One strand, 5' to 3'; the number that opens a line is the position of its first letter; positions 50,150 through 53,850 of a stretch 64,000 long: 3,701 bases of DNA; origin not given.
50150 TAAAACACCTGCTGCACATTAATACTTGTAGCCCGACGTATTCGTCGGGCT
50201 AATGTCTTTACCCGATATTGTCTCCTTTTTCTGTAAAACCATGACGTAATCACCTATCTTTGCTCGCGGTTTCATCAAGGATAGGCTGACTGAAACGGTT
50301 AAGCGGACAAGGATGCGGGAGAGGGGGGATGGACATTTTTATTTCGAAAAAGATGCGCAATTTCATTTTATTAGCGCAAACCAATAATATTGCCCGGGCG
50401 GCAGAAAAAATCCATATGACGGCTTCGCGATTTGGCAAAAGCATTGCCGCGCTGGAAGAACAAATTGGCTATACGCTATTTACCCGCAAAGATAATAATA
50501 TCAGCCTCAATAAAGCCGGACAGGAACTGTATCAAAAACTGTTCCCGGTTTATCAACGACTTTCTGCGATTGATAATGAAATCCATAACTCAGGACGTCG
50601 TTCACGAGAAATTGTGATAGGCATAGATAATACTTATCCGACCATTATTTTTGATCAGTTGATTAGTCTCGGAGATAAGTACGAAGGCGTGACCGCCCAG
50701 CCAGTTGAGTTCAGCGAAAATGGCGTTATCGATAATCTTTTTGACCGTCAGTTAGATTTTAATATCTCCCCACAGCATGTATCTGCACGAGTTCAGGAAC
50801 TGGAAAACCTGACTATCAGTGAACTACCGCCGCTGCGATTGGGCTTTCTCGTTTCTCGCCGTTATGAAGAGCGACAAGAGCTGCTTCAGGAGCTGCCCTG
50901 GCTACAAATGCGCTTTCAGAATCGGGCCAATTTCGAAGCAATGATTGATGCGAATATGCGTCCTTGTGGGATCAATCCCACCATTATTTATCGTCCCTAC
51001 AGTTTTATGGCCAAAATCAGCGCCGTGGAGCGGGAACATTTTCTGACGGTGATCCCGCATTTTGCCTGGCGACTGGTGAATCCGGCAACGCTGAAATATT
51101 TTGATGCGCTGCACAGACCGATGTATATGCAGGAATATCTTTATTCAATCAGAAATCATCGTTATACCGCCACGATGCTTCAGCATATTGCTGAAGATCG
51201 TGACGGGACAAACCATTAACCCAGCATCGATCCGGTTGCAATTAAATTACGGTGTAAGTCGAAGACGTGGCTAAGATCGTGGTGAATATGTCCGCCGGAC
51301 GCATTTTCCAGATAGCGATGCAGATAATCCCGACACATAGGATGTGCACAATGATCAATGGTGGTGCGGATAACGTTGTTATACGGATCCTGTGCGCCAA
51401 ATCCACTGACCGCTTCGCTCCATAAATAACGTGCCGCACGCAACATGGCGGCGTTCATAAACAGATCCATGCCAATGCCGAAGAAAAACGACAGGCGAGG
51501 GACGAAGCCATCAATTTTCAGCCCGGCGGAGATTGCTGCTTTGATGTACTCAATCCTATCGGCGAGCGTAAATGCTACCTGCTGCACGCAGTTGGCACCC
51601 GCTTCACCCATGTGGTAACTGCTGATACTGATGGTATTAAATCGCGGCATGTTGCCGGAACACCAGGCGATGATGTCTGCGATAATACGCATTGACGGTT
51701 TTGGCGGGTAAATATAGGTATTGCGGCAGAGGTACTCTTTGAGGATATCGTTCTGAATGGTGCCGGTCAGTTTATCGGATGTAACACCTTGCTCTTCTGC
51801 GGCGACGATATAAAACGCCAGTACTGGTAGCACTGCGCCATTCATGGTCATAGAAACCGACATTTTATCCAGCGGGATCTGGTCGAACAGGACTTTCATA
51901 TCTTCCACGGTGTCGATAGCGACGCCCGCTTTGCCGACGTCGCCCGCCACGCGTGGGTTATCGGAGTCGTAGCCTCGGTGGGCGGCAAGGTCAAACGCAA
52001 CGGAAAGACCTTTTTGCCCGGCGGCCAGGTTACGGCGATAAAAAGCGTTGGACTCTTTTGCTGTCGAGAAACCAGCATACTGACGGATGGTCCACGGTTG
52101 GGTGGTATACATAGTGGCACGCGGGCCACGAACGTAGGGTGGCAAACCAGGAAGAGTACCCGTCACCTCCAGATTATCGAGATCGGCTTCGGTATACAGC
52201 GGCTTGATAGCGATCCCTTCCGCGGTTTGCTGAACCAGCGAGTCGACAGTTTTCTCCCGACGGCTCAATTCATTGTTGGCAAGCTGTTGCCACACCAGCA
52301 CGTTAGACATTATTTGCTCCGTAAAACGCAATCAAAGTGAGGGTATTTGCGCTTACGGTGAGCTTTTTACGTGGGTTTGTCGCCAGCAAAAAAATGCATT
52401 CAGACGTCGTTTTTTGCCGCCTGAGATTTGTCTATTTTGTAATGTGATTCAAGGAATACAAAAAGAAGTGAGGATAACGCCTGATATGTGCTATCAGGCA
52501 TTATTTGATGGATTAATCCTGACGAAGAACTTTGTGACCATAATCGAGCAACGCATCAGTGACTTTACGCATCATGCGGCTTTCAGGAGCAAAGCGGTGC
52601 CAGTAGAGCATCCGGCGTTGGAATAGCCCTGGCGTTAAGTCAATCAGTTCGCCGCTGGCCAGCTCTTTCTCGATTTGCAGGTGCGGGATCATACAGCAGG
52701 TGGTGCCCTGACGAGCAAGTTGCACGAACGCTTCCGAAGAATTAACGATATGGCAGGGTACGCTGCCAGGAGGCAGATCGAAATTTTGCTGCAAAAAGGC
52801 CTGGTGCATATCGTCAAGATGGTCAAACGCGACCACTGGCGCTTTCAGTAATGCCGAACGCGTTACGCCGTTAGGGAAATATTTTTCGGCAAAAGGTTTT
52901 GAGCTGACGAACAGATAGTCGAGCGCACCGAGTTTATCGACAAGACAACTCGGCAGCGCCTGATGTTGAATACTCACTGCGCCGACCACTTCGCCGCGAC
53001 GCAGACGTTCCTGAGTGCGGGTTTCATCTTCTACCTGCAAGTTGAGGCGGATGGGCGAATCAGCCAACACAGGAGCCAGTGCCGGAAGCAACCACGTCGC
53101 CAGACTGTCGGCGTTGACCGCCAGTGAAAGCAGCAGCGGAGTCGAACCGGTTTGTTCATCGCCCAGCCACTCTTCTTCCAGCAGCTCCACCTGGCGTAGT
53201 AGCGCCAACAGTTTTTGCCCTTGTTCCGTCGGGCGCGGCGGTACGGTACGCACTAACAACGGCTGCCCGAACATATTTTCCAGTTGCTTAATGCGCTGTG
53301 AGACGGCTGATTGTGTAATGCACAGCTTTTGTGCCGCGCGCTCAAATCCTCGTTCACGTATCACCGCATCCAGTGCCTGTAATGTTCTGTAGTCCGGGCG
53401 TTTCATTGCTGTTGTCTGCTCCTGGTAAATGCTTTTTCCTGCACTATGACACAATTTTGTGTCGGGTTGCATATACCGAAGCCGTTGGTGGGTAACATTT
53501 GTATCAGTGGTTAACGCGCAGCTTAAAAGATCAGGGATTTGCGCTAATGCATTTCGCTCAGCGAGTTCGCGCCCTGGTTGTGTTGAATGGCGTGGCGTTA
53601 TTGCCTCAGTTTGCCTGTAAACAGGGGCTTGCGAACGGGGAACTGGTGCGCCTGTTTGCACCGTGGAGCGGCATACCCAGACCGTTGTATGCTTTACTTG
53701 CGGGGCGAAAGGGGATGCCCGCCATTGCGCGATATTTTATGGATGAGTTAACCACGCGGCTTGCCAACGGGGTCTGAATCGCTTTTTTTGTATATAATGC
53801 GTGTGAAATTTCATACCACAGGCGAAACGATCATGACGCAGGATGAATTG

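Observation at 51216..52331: Methylmalonyl-CoA mutase operon (scpA-argK-scpB-scpC) largely deleted, leaving an in-frame fusion ORF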

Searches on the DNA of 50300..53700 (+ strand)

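Call 3: search_dna_similar(query=window:50300-53700:+, collection=ecoli_genomes, mode=near, max_rows=30)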
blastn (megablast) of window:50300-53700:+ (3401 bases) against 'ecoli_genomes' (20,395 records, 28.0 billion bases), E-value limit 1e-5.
Records with a match: 5426; places in all: 9917; records where one place covers at least 80% of the query: 1140.
Genomes with a match: 5425 of 5426; with a place that covers at least 80% of the query: 1140. Places per genome that has any: lowest 1, median 2, highest 3. On chromosomes: 9915 places; on plasmids: 2.
Best place of each record, by identity: >=99% 130; 95-99% 5296.
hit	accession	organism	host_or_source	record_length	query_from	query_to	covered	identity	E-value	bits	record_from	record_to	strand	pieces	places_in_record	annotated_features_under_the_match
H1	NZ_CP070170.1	Escherichia coli strain FDAARGOS_1284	Homo sapiens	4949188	1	3401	100%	100.0%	0e+0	6281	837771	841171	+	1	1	methylmalonyl-CoA mutase family protein | argP: DNA-binding transcriptional regulator ArgP | srsR: LysR family transcriptional regulator SrsR | LysR substrate-binding domain-containing protein | acetyl-CoA hydrolase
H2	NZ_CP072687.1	Escherichia coli strain YP3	Canis lupus familiaris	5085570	1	3401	100%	100.0%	0e+0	6281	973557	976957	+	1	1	methylmalonyl-CoA mutase family protein | argP: DNA-binding transcriptional regulator ArgP | srsR: LysR family transcriptional regulator SrsR | LysR substrate-binding domain-containing protein | acetyl-CoA hydrolase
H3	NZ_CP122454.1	Escherichia coli strain 82.0311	Human urine sample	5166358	1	3401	100%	100.0%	0e+0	6276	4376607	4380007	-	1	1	methylmalonyl-CoA mutase family protein | argP: DNA-binding transcriptional regulator ArgP | srsR: LysR family transcriptional regulator SrsR | LysR substrate-binding domain-containing protein | acetyl-CoA hydrolase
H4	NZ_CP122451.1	Escherichia coli strain 82.0312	Human urine sample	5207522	1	3401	100%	100.0%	0e+0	6276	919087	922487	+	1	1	methylmalonyl-CoA mutase family protein | argP: DNA-binding transcriptional regulator ArgP | srsR: LysR family transcriptional regulator SrsR | LysR substrate-binding domain-containing protein | acetyl-CoA hydrolase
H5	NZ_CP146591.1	Escherichia coli strain A1.S1.65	Homo sapiens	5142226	1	3401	100%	99.4%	0e+0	6176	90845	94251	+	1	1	methylmalonyl-CoA mutase family protein | srsR: LysR family transcriptional regulator SrsR | argP: DNA-binding transcriptional regulator ArgP | LysR substrate-binding domain-containing protein | acetyl-CoA hydrolase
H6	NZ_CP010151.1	Escherichia coli strain D8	dog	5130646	1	3401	100%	99.3%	0e+0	6148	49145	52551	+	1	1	methylmalonyl-CoA mutase family protein | srsR: LysR family transcriptional regulator SrsR | argP: DNA-binding transcriptional regulator ArgP | LysR substrate-binding domain-containing protein | acetyl-CoA hydrolase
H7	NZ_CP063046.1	Escherichia coli strain KC-Dl-1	Delphinapterus leucas (Beluga whale)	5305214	1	3401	100%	99.3%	0e+0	6148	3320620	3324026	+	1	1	methylmalonyl-CoA mutase family protein | srsR: LysR family transcriptional regulator SrsR | argP: DNA-binding transcriptional regulator ArgP | LysR substrate-binding domain-containing protein | acetyl-CoA hydrolase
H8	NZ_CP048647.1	Escherichia coli strain GW-AmxH19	wastewater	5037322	1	3401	100%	99.3%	0e+0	6148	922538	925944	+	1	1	methylmalonyl-CoA mutase family protein | srsR: LysR family transcriptional regulator SrsR | argP: DNA-binding transcriptional regulator ArgP | LysR substrate-binding domain-containing protein | acetyl-CoA hydrolase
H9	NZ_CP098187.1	Escherichia coli strain Z0117EC0117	Canis lupus familiaris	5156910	1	3401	100%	99.3%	0e+0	6148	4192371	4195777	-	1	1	methylmalonyl-CoA mutase family protein | srsR: LysR family transcriptional regulator SrsR | argP: DNA-binding transcriptional regulator ArgP | LysR substrate-binding domain-containing protein | acetyl-CoA hydrolase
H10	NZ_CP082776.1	Escherichia coli O4:H5 strain CU532-9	Homo sapiens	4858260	1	3401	100%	99.3%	0e+0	6148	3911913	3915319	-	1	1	methylmalonyl-CoA mutase family protein | srsR: LysR family transcriptional regulator SrsR | argP: DNA-binding transcriptional regulator ArgP | LysR substrate-binding domain-containing protein | acetyl-CoA hydrolase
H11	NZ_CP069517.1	Escherichia coli strain FDAARGOS_1262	Homo sapiens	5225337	1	3401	100%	99.3%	0e+0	6148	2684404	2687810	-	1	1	methylmalonyl-CoA mutase family protein | srsR: LysR family transcriptional regulator SrsR | argP: DNA-binding transcriptional regulator ArgP | LysR substrate-binding domain-containing protein | acetyl-CoA hydrolase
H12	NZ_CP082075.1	Escherichia coli strain MS20658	Homo sapiens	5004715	1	3401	100%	99.3%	0e+0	6148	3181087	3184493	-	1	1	methylmalonyl-CoA mutase family protein | srsR: LysR family transcriptional regulator SrsR | argP: DNA-binding transcriptional regulator ArgP | LysR substrate-binding domain-containing protein | acetyl-CoA hydrolase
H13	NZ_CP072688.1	Escherichia coli strain P4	Canis lupus familiaris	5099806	1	3401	100%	99.3%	0e+0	6148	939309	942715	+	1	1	methylmalonyl-CoA mutase family protein | srsR: LysR family transcriptional regulator SrsR | argP: DNA-binding transcriptional regulator ArgP | LysR substrate-binding domain-containing protein | acetyl-CoA hydrolase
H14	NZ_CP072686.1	Escherichia coli strain FP4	Canis lupus familiaris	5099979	1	3401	100%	99.3%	0e+0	6148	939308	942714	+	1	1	methylmalonyl-CoA mutase family protein | srsR: LysR family transcriptional regulator SrsR | argP: DNA-binding transcriptional regulator ArgP | LysR substrate-binding domain-containing protein | acetyl-CoA hydrolase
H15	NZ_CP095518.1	Escherichia coli strain GN02350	Homo sapiens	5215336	1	3401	100%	99.3%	0e+0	6148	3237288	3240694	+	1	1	methylmalonyl-CoA mutase family protein | srsR: LysR family transcriptional regulator SrsR | argP: DNA-binding transcriptional regulator ArgP | LysR substrate-binding domain-containing protein | acetyl-CoA hydrolase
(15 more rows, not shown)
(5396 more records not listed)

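Call 4: search_dna_similar(query=window:51216-52331:-, collection=ecoli_genomes, mode=near, max_rows=30, rows=spread)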
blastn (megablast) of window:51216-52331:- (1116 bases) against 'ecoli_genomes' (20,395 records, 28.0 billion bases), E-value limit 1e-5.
Records with a match: 5425; places in all: 9736; records where one place covers at least 80% of the query: 5396.
Genomes with a match: 5425 of 5426; with a place that covers at least 80% of the query: 5396. Places per genome that has any: lowest 1, median 2, highest 3. On chromosomes: 9735 places; on plasmids: 1.
Best place of each record, by identity: >=99% 274; 95-99% 5150; 90-95% 1.
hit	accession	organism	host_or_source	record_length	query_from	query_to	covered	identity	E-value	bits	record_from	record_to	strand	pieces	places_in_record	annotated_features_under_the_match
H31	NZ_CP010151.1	Escherichia coli strain D8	dog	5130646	1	1116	100%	100.0%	0e+0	2061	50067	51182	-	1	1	methylmalonyl-CoA mutase family protein | acetyl-CoA hydrolase | srsR: LysR family transcriptional regulator SrsR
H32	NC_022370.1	Escherichia coli PMV-1 strain PMV-1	-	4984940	1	1116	97%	99.2%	0e+0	1961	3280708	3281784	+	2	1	methylmalonyl-CoA mutase family protein | acetyl-CoA hydrolase | srsR: LysR family transcriptional regulator SrsR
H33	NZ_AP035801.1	Escherichia coli strain E. coli JCM:5491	missing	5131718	1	1116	97%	98.9%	0e+0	1944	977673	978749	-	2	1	methylmalonyl-CoA mutase family protein | acetyl-CoA hydrolase | ygfI: LysR family transcriptional regulator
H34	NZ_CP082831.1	Escherichia coli strain SCAID WND1-2021 (1/128)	Homo sapiens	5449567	1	1116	97%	97.8%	0e+0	1877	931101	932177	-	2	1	methylmalonyl-CoA mutase family protein | acetyl-CoA hydrolase | srsR: LysR family transcriptional regulator SrsR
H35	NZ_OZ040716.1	Escherichia coli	-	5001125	1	1116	97%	97.8%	0e+0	1877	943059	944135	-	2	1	methylmalonyl-CoA mutase family protein | acetyl-CoA hydrolase | srsR: LysR family transcriptional regulator SrsR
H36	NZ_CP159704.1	Escherichia coli strain Z135-7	hospital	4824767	1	1116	97%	97.9%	0e+0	1877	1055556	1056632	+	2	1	methylmalonyl-CoA mutase family protein | ygfI: LysR family transcriptional regulator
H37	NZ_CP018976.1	Escherichia coli strain Ecol_545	Homo sapiens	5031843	1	977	88%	97.2%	0e+0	1669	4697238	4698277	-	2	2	scpA: methylmalonyl-CoA mutase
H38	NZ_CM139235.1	Escherichia coli strain GIMC1405:EC_Lstone01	Homo sapiens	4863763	1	977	88%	97.1%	0e+0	1664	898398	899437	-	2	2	scpA: methylmalonyl-CoA mutase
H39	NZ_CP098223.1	Escherichia coli strain Z0117EC0005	Canis lupus familiaris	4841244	1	977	88%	96.9%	0e+0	1653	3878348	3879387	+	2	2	scpA: methylmalonyl-CoA mutase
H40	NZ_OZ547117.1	Escherichia coli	Homo sapiens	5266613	1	977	88%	96.9%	0e+0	1653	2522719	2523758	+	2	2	scpA: methylmalonyl-CoA mutase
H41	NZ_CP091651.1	Escherichia coli strain KTa008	river water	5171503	1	977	88%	96.8%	0e+0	1647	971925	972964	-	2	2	scpA: methylmalonyl-CoA mutase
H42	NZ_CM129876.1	Escherichia coli strain PCP06022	seawater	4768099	1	977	88%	96.8%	0e+0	1647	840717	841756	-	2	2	scpA: methylmalonyl-CoA mutase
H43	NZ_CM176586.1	Escherichia coli strain cS33a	Homo sapiens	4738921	1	977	88%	96.8%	0e+0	1647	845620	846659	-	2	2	scpA: methylmalonyl-CoA mutase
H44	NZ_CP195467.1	Escherichia coli strain 22AR0322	Homo sapiens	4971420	1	977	88%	96.7%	0e+0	1641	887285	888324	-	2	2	scpA: methylmalonyl-CoA mutase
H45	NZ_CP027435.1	Escherichia coli strain 2014C-3599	missing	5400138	1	977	88%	96.6%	0e+0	1636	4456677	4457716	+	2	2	scpA: methylmalonyl-CoA mutase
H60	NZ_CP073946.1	Escherichia coli strain MB51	Poultry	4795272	1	597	53%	96.8%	0e+0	998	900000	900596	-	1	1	methylmalonyl-CoA mutase family protein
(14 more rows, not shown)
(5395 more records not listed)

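Call 5: get_annotated_region(hit=H1, flank=3000)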
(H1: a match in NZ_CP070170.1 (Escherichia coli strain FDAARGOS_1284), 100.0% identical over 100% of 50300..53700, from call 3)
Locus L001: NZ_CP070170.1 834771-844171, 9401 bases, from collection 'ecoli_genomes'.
description: Escherichia coli strain FDAARGOS_1284 chromosome, complete genome
organism: Escherichia coli strain FDAARGOS_1284 (NCBI taxid 562)
replicon: chromosome; assembly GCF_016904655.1
host: Homo sapiens; source: missing; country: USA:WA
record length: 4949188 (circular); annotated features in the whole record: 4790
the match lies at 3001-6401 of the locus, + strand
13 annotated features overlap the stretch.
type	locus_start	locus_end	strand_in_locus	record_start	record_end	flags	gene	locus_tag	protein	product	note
CDS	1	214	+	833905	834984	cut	fbaA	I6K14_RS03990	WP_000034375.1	class II fructose-bisphosphate aldolase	-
CDS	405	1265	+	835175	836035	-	mscS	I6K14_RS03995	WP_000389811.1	small-conductance mechanosensitive channel MscS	-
CDS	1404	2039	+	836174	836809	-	argO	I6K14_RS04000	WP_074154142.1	arginine exporter ArgO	-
CDS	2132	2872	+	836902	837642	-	yggE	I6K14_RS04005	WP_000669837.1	oxidative stress defense protein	-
CDS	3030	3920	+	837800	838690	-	srsR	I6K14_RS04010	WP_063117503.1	LysR family transcriptional regulator SrsR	-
CDS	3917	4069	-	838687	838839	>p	-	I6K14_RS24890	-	acetyl-CoA hydrolase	incomplete; partial in the middle of a contig; missing N-terminus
CDS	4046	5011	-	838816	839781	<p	-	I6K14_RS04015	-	methylmalonyl-CoA mutase family protein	incomplete; partial in the middle of a contig; missing C-terminus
CDS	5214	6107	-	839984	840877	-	argP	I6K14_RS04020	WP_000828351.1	DNA-binding transcriptional regulator ArgP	-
CDS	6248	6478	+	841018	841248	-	-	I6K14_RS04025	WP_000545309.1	LysR substrate-binding domain-containing protein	-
CDS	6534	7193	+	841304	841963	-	rpiA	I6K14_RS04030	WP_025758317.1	ribose-5-phosphate isomerase RpiA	-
CDS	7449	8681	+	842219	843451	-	serA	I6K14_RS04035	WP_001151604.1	phosphoglycerate dehydrogenase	-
CDS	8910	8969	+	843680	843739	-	ibsC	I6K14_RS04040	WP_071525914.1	type I toxin-antitoxin system toxin IbsC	-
CDS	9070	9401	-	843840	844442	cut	fau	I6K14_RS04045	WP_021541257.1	5-formyltetrahydrofolate cyclo-ligase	-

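Call 9: get_annotated_region(hit=H32, flank=1500)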
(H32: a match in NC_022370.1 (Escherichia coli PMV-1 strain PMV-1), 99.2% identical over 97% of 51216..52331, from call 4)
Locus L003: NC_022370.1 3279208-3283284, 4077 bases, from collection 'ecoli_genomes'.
description: Escherichia coli PMV-1, complete sequence
organism: Escherichia coli PMV-1 strain PMV-1 (NCBI taxid 1382700)
replicon: chromosome; assembly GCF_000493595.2
host: -; source: -; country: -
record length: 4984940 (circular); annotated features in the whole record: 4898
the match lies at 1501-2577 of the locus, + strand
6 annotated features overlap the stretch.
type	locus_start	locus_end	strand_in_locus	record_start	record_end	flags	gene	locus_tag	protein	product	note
CDS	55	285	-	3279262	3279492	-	-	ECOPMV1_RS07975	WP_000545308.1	LysR substrate-binding domain-containing protein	-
CDS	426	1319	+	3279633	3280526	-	argP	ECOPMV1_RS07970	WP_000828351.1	DNA-binding transcriptional regulator ArgP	-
CDS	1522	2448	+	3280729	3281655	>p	-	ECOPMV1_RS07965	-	methylmalonyl-CoA mutase family protein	incomplete; partial in the middle of a contig; missing C-terminus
CDS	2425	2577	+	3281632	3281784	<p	-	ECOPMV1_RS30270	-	acetyl-CoA hydrolase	incomplete; partial in the middle of a contig; missing N-terminus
CDS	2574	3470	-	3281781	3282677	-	srsR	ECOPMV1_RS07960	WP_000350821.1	LysR family transcriptional regulator SrsR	-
CDS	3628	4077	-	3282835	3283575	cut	yggE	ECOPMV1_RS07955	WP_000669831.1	oxidative stress defense protein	-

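Call 10: get_annotated_region(hit=H36, flank=1500)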
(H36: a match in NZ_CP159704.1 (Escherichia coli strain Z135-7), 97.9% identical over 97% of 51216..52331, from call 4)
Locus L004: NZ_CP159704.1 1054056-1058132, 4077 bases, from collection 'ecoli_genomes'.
description: Escherichia coli strain Z135-7 chromosome, complete genome
organism: Escherichia coli strain Z135-7 (NCBI taxid 562)
replicon: chromosome; assembly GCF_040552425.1
host: -; source: hospital; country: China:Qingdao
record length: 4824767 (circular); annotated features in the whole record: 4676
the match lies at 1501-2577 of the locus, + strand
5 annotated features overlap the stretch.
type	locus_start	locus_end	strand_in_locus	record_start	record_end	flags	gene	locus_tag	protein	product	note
CDS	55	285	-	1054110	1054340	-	-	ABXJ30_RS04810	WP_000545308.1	LysR substrate-binding domain-containing protein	-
CDS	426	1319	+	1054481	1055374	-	argP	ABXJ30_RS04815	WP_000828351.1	DNA-binding transcriptional regulator ArgP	-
CDS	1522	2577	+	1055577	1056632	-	-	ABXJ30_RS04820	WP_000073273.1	methylmalonyl-CoA mutase family protein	-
CDS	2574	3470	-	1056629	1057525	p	ygfI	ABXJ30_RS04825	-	LysR family transcriptional regulator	internal stop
CDS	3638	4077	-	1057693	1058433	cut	yggE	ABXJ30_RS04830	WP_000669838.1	oxidative stress defense protein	-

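Call 11: get_annotated_region(hit=H60, flank=3000)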
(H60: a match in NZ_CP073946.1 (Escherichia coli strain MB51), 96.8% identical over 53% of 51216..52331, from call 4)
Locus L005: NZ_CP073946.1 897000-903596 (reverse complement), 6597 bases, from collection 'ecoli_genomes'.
description: Escherichia coli strain MB51 chromosome, complete genome
organism: Escherichia coli strain MB51 (NCBI taxid 562)
replicon: chromosome; assembly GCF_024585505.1
host: Poultry; source: Cloacal sample; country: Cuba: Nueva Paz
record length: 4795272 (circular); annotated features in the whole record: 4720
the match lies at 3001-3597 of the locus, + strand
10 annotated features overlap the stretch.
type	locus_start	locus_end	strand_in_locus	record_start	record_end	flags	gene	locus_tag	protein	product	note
CDS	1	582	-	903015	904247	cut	serA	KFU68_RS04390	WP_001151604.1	phosphoglycerate dehydrogenase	-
CDS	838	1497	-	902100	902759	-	rpiA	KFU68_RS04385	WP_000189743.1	ribose-5-phosphate isomerase RpiA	-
CDS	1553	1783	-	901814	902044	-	-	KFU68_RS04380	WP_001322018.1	type 2 periplasmic-binding domain-containing protein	-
CDS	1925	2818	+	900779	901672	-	argP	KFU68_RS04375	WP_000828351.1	DNA-binding transcriptional regulator ArgP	-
CDS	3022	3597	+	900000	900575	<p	-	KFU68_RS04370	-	methylmalonyl-CoA mutase family protein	incomplete; partial in the middle of a contig; missing C-terminus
CDS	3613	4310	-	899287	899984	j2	-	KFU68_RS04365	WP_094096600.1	IS1-like element IS1A family transposase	programmed frameshift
CDS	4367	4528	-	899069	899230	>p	-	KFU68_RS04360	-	helix-turn-helix domain-containing protein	incomplete; partial in the middle of a contig; missing C-terminus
CDS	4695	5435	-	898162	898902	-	yggE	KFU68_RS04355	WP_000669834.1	oxidative stress defense protein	-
CDS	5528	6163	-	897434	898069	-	argO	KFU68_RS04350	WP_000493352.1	arginine exporter ArgO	-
CDS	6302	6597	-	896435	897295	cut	mscS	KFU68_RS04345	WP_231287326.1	small-conductance mechanosensitive channel MscS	-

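Call 14: search_dna_similar(query=window:51367-51410:-, collection=ecoli_genomes, mode=near, max_rows=10, rows=spread)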
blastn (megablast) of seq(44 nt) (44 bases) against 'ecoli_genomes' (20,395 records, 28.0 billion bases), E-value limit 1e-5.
Records with a match: 1110; places in all: 1110; records where one place covers at least 80% of the query: 1110.
Genomes with a match: 1110 of 5426; with a place that covers at least 80% of the query: 1110. Places per genome that has any: lowest 1, median 1, highest 1. On chromosomes: 1109 places; on plasmids: 1.
Best place of each record, by identity: >=99% 1106; 95-99% 4.
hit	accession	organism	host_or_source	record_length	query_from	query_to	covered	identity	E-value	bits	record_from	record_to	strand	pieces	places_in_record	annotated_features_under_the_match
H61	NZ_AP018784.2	Escherichia coli strain SK1144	-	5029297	1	44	100%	100.0%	7e-14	82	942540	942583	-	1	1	methylmalonyl-CoA mutase family protein | acetyl-CoA hydrolase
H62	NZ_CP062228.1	Escherichia coli strain UTI89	Homo sapiens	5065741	1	44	100%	100.0%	7e-14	82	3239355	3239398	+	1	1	methylmalonyl-CoA mutase family protein | acetyl-CoA hydrolase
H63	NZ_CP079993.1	Escherichia coli strain EV36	laboratory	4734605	1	44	100%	100.0%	7e-14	82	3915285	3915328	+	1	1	methylmalonyl-CoA mutase family protein | acetyl-CoA hydrolase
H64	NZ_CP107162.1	Escherichia coli strain R10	human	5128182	1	44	100%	100.0%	7e-14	82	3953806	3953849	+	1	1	methylmalonyl-CoA mutase family protein | acetyl-CoA hydrolase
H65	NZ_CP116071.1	Escherichia coli strain DETEC-S589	ICU staff rectal swab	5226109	1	44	100%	100.0%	7e-14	82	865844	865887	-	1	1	methylmalonyl-CoA mutase family protein | acetyl-CoA hydrolase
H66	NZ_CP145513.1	Escherichia coli strain L1PEag1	cape gooseberry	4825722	1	44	100%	100.0%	7e-14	82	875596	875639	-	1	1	methylmalonyl-CoA mutase family protein | acetyl-CoA hydrolase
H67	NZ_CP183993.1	Escherichia coli strain 736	Homo sapiens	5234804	1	44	100%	100.0%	7e-14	82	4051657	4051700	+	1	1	methylmalonyl-CoA mutase family protein | acetyl-CoA hydrolase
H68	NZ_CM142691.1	Escherichia coli strain UID2309220027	Homo sapiens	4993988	1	44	100%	100.0%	7e-14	82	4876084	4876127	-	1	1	methylmalonyl-CoA mutase family protein | acetyl-CoA hydrolase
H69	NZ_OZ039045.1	Escherichia coli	-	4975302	1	44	100%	100.0%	7e-14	82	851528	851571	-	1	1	methylmalonyl-CoA mutase family protein | acetyl-CoA hydrolase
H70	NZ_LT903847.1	Escherichia coli O127:H6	Homo sapiens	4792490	1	44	100%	97.7%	3e-12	77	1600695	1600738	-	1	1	methylmalonyl-CoA mutase family protein | hypothetical protein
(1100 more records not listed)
